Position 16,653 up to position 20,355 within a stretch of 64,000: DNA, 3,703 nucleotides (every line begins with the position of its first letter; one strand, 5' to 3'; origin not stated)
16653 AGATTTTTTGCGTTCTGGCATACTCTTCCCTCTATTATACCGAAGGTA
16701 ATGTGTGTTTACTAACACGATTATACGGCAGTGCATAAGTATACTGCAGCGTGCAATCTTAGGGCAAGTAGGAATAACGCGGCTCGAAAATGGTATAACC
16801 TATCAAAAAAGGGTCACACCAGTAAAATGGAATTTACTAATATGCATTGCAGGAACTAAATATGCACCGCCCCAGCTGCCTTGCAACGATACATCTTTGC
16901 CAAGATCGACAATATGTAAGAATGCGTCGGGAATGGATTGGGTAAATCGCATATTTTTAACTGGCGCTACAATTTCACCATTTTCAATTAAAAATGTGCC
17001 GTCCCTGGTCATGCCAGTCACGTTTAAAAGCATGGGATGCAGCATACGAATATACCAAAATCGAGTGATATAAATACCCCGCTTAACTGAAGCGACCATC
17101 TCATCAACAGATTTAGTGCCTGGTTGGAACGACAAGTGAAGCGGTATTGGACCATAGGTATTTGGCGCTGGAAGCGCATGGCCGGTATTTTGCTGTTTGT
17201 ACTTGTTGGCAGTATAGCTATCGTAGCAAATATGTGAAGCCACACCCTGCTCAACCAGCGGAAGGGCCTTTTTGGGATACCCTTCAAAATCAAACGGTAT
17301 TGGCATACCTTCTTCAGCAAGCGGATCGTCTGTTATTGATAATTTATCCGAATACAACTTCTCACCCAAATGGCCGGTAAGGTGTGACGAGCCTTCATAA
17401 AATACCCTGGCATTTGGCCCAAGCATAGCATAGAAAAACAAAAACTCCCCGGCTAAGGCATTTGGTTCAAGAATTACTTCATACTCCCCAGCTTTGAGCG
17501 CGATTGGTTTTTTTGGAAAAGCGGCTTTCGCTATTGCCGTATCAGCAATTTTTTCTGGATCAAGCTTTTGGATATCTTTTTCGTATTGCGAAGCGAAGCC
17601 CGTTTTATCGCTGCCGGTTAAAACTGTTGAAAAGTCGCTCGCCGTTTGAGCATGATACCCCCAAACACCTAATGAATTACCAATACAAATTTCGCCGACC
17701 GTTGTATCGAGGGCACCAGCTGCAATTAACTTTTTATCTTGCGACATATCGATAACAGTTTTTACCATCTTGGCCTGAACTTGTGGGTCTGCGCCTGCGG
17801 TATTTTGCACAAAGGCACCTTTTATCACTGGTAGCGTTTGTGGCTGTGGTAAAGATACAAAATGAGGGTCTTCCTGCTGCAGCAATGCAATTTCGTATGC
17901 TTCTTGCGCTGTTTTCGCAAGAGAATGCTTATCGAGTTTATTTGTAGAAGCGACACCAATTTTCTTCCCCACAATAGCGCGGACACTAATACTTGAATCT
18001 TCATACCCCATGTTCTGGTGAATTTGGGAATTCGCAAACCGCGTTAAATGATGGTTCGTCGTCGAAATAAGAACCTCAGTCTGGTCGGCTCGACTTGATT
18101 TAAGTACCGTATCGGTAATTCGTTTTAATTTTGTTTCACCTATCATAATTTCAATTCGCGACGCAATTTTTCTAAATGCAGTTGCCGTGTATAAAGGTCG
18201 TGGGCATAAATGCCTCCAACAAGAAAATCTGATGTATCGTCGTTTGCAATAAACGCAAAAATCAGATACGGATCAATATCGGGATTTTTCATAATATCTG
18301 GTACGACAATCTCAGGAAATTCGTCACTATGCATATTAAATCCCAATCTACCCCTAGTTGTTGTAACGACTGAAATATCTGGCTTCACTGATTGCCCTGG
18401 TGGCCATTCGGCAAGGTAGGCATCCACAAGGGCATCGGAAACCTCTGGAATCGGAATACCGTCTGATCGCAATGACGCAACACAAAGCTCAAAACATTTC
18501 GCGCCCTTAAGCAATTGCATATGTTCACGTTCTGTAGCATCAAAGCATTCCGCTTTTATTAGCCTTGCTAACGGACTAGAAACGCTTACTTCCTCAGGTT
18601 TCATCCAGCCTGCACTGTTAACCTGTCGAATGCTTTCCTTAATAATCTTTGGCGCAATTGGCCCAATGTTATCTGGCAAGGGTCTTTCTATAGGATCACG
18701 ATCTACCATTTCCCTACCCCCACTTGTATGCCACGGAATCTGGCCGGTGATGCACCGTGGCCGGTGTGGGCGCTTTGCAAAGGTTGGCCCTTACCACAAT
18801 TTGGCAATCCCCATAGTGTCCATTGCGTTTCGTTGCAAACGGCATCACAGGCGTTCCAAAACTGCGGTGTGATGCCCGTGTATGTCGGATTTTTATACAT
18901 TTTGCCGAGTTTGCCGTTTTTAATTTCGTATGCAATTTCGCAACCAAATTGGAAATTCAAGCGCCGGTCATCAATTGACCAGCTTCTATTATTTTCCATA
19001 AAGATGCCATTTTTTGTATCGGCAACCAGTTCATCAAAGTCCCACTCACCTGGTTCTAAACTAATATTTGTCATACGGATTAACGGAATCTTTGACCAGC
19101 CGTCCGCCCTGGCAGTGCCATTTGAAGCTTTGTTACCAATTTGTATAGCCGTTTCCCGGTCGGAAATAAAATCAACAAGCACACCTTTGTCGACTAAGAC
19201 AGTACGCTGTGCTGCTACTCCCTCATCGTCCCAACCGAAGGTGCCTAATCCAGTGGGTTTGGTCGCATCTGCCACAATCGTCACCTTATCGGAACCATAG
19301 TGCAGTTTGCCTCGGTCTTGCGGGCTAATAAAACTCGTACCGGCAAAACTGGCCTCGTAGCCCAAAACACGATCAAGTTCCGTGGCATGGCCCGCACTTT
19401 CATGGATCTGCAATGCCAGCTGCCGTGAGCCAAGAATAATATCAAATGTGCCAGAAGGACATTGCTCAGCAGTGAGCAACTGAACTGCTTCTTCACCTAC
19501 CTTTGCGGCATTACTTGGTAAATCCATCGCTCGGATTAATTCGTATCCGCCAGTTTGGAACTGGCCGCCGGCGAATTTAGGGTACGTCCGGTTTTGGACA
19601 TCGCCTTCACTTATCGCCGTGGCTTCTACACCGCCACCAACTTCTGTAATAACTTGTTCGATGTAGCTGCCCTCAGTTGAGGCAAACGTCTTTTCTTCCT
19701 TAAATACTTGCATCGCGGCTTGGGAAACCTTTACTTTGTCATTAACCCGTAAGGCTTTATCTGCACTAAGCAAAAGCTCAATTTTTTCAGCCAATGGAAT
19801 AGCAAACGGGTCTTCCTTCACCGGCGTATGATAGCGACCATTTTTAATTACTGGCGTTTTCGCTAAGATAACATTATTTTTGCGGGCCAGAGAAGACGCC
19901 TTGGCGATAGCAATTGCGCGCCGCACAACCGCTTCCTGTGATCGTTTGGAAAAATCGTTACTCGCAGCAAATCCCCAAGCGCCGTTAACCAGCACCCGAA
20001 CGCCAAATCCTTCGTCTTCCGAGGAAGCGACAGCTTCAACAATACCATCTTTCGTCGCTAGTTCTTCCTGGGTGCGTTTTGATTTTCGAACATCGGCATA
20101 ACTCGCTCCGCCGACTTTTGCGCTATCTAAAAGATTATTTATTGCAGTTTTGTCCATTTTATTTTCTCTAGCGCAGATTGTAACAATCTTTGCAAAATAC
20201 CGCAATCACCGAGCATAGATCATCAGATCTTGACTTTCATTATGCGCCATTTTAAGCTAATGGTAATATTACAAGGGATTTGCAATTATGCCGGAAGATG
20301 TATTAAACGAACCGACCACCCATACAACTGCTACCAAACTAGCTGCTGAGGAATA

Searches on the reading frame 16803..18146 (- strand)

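Call 42: search_protein_families(library=pfam, proteins=[window:16803-18146:-], max_evalue=0.001)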
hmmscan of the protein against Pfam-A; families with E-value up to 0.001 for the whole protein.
window:16803-18146:- (447 aa): 3 families
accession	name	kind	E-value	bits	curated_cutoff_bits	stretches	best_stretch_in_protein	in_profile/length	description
PF19289.4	PmbA_TldD_3rd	-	2.8e-47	161.1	22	1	220-442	2-219/220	PmbA/TldA metallopeptidase C-terminal domain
PF01523.21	PmbA_TldD_1st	-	1.5e-11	44.7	20.9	1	24-87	2-65/65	PmbA/TldA metallopeptidase domain 1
PF19290.4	PmbA_TldD_2nd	-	5.5e-06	27.2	20.9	1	135-208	24-105/109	PmbA/TldA metallopeptidase central domain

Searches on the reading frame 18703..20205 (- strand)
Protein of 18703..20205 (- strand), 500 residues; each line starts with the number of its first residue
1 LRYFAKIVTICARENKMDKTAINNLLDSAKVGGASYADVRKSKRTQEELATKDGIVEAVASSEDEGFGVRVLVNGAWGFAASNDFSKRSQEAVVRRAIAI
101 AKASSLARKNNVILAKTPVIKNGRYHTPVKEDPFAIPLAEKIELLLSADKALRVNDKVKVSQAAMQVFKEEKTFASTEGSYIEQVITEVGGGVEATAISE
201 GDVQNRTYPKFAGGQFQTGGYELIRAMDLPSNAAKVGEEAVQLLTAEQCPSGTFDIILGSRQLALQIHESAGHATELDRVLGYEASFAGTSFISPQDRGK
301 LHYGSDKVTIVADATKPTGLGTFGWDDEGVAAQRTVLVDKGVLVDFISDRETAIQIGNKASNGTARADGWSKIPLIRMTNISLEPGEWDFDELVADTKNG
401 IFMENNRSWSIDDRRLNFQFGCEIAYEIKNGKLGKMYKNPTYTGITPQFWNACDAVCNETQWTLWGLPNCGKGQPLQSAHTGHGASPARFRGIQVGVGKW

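Call 42: search_protein_families(library=pfam, proteins=[window:18703-20205:-], max_evalue=0.001)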
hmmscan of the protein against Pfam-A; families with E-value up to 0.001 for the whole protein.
window:18703-20205:- (500 aa): 3 families
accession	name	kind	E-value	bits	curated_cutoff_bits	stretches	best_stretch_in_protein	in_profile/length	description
PF19289.4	PmbA_TldD_3rd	-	3.1e-41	141.4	22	1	251-494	1-217/220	PmbA/TldA metallopeptidase C-terminal domain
PF01523.21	PmbA_TldD_1st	-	4.8e-15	55.9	20.9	1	37-101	1-65/65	PmbA/TldA metallopeptidase domain 1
PF19290.4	PmbA_TldD_2nd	-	2.3e-12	47.8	20.9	1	132-244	2-105/109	PmbA/TldA metallopeptidase central domain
